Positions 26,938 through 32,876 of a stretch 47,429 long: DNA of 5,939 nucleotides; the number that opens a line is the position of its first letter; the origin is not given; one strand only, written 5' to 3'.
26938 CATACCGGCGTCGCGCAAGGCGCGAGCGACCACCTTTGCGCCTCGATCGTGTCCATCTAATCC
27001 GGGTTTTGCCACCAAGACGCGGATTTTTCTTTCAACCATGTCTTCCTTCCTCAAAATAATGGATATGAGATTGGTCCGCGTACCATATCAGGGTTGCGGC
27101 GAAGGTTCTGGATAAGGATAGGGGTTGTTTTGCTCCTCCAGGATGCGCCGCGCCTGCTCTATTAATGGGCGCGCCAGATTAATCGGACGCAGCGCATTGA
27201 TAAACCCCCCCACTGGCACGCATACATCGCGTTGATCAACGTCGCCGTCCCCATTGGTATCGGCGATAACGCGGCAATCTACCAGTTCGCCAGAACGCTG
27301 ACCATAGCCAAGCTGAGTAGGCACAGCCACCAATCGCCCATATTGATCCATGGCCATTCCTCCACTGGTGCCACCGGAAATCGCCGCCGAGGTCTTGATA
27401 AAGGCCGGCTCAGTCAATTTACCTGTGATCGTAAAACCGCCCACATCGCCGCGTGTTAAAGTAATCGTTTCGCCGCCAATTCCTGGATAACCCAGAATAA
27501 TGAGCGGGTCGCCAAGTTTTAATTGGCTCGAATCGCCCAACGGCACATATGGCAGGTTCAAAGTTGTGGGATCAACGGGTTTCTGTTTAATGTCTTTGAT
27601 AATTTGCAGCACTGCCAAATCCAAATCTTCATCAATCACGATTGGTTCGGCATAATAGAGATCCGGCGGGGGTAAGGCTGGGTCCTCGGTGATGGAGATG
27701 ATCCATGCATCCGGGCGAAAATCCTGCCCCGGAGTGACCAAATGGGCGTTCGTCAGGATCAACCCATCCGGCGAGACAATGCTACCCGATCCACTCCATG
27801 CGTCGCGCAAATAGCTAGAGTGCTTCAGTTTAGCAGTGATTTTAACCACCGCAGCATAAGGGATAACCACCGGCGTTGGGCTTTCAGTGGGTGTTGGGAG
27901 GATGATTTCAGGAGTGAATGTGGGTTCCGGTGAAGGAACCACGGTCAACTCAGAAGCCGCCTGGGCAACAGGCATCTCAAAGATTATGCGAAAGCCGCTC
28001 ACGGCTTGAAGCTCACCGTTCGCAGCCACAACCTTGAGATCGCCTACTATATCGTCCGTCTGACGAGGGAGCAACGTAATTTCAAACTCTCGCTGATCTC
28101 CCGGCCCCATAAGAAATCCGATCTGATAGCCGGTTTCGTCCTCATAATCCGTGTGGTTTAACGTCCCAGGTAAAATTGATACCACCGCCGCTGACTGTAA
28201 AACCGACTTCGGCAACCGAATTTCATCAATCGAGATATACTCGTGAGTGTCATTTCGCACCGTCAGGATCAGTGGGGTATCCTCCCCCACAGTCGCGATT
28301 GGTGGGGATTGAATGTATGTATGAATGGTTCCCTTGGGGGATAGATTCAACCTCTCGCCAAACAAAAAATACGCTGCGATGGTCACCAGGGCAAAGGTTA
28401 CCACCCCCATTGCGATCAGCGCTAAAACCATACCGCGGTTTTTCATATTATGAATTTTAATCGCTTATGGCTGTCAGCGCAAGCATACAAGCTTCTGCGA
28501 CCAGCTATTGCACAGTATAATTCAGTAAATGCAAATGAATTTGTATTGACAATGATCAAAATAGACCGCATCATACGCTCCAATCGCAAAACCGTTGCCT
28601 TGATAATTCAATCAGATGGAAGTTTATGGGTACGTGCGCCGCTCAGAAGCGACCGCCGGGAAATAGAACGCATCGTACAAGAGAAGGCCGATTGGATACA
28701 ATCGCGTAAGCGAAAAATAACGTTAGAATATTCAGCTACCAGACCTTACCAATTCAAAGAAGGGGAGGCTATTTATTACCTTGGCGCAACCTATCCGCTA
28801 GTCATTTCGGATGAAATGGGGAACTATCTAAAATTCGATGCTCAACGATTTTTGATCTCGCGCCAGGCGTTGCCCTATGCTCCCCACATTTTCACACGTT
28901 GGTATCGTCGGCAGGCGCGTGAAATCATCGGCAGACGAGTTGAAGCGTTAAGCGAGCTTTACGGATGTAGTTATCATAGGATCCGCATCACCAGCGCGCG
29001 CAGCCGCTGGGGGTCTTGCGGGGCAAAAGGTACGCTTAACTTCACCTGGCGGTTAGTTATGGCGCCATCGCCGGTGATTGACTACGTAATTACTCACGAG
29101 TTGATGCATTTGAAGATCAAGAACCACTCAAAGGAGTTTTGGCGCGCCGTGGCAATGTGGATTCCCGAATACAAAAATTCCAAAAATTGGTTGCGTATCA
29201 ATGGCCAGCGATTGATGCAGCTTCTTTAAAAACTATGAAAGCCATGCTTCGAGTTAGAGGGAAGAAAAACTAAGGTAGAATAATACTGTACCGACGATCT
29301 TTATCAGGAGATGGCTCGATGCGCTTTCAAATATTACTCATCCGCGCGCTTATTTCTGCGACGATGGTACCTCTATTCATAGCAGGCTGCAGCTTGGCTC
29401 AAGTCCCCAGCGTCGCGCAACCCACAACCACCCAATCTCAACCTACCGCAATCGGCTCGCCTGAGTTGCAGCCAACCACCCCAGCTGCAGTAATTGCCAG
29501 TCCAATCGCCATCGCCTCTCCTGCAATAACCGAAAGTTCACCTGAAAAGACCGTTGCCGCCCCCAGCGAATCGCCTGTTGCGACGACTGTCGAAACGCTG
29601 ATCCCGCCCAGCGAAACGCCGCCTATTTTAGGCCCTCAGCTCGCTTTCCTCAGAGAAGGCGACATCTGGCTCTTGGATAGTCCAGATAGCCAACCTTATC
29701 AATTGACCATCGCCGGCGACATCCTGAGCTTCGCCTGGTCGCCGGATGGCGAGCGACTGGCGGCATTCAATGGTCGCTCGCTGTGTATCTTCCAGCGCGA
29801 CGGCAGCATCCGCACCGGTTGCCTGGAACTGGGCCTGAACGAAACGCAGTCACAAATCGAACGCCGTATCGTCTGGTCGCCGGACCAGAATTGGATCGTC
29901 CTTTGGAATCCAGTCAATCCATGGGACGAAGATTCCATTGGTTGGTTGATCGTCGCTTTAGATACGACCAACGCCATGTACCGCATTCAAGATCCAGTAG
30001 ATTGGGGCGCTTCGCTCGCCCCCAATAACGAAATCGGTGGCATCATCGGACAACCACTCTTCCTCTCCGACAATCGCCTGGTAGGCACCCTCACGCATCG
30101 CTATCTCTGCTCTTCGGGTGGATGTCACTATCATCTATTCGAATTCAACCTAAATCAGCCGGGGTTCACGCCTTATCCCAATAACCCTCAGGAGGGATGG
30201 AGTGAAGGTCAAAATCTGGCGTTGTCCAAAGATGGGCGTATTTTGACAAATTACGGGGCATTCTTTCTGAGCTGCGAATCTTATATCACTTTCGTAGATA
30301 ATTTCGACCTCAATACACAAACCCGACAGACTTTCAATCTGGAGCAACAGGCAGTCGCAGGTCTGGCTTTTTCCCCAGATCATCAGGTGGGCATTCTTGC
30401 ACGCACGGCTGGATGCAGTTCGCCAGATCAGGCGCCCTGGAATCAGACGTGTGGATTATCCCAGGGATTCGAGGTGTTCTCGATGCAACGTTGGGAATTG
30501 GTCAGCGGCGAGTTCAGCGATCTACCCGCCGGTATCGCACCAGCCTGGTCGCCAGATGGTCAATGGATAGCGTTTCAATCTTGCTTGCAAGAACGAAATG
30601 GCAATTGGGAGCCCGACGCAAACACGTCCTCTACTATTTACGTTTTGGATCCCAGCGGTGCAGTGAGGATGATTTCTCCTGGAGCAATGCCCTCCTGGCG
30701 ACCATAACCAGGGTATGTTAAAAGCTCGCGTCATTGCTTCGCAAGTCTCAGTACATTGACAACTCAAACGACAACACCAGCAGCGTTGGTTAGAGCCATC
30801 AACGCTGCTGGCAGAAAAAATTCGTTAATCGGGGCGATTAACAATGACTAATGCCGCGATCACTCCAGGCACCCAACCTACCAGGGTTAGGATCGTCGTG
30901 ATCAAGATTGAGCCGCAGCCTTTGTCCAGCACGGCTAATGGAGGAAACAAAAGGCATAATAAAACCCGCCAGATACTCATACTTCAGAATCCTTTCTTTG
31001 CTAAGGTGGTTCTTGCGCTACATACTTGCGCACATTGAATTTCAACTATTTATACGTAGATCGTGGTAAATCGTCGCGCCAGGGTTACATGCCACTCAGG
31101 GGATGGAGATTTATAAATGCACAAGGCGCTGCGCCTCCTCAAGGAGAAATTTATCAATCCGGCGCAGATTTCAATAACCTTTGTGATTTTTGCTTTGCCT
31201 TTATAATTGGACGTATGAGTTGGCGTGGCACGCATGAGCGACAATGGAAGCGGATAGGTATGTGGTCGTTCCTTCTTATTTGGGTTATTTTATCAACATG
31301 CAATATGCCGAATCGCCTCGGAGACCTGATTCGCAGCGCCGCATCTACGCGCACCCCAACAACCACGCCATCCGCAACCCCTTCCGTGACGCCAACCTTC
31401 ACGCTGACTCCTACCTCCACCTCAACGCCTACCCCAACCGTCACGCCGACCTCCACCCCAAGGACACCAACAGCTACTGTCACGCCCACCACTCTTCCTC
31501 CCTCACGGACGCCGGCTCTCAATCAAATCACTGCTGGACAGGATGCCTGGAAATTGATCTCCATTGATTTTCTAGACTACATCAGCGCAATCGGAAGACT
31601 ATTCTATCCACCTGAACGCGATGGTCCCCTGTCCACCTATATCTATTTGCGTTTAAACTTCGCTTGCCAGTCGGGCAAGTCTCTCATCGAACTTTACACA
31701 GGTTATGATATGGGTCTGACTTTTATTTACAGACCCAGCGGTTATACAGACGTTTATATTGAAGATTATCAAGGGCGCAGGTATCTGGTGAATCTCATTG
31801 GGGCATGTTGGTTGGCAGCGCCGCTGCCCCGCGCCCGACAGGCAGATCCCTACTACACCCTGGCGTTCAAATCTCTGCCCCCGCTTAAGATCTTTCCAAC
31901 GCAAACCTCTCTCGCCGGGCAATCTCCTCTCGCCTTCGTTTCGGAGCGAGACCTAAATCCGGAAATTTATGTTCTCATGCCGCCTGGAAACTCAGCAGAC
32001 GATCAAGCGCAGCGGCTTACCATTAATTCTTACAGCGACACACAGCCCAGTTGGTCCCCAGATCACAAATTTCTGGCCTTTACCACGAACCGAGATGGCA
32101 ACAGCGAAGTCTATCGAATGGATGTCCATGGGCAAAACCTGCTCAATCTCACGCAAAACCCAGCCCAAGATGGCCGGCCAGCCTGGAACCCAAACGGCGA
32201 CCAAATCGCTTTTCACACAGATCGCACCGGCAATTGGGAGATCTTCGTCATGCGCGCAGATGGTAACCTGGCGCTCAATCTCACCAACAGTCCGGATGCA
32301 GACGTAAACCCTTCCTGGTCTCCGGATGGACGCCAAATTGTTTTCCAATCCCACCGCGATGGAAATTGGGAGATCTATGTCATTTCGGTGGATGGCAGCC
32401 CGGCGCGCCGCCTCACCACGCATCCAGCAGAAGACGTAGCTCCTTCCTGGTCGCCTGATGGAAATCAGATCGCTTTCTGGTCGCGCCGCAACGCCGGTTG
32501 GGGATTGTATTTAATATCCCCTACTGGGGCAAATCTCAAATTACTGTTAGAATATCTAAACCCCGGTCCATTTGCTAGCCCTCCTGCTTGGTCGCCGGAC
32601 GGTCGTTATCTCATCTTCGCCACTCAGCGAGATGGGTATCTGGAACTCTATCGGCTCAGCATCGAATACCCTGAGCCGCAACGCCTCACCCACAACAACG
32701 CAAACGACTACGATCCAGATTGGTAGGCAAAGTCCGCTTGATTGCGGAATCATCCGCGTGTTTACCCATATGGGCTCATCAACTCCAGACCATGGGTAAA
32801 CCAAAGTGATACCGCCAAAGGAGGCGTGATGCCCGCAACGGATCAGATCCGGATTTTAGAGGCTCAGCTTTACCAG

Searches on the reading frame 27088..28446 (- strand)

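Call 91: search_protein_families(library=pfam, proteins=[window:27088-28446:-], max_evalue=0.0001)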
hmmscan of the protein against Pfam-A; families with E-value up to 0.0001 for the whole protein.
window:27088-28446:- (452 aa): 1 family
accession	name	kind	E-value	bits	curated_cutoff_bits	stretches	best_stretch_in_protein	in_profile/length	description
PF13365.12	Trypsin_2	-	1.1e-23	85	27.6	1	219-375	1-144/144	Trypsin-like peptidase domain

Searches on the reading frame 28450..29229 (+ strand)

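Call 4: search_protein_families(library=pfam, proteins=[window:28450-29229:+], max_evalue=0.01)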
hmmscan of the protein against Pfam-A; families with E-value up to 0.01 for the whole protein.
window:28450-29229:+ (259 aa): 1 family
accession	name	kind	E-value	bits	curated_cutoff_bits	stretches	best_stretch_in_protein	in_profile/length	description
PF01863.23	YgjP-like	-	2.3e-55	188.2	26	1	47-249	1-205/207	YgjP-like, metallopeptidase domain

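Call 5: search_protein_families(library=padloc, proteins=[window:28450-29229:+], max_evalue=0.01)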
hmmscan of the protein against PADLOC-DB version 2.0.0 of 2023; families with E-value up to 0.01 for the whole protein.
window:28450-29229:+ (259 aa): 0 families

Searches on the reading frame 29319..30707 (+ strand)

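Call 4: search_protein_families(library=pfam, proteins=[window:29319-30707:+], max_evalue=0.01)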
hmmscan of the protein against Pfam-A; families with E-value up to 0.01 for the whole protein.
window:29319-30707:+ (462 aa): 4 families
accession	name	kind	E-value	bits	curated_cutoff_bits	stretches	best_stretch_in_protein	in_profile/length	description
PF07676.18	PD40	-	2.9e-10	40.3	20.9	1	406-421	12-27/38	WD40-like Beta Propeller Repeat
PF00400.38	WD40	-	8.5e-06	26.6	27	0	133-149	12-28/39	WD domain, G-beta repeat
PF25174.1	Beta-prop_THOC3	-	0.0028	17.2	305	0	129-193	85-144/272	THOC3 beta-propeller domain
PF00930.27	DPPIV_N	-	0.0097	15.1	22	0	105-133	54-82/354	Dipeptidyl peptidase IV (DPP IV) N-terminal region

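Call 5: search_protein_families(library=padloc, proteins=[window:29319-30707:+], max_evalue=0.01)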
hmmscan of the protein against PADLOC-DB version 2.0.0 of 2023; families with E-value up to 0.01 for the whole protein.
window:29319-30707:+ (462 aa): 0 families

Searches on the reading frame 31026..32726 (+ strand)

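Call 4: search_protein_families(library=pfam, proteins=[window:31026-32726:+], max_evalue=0.01)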
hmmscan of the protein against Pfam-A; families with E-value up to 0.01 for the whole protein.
window:31026-32726:+ (566 aa): 8 families
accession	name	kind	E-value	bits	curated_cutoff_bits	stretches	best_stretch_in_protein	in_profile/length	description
PF07676.18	PD40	-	5.5e-46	154.1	20.9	5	419-452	4-38/38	WD40-like Beta Propeller Repeat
PF00930.27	DPPIV_N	-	5.8e-10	38.9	22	0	419-485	38-118/354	Dipeptidyl peptidase IV (DPP IV) N-terminal region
PF25174.1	Beta-prop_THOC3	-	3.5e-07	29.9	305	0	422-484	87-146/272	THOC3 beta-propeller domain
PF12894.13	ANAPC4_WD40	-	0.00016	22.3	22.9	0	386-453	2-67/91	Anaphase-promoting complex subunit 4 WD40 domain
PF24797.1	Beta-prop_WDR35_TULP_N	-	0.00042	20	80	0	427-469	160-199/332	WDR35/TULP4 N-terminal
PF00400.38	WD40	-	0.00073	20.4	27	0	521-541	18-37/39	WD domain, G-beta repeat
PF25460.1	Beta-prop_Aladin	-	0.0013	18.4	171.1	0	521-549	201-227/340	Aladin seven-bladed propeller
PF24817.1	WD40_WDHD1_1st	-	0.006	16.2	109.9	0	341-404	228-289/291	WDHD1 first WD40 domain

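Call 5: search_protein_families(library=padloc, proteins=[window:31026-32726:+], max_evalue=0.01)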
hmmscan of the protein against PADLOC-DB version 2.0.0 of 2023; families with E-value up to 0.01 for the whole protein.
window:31026-32726:+ (566 aa): 0 families
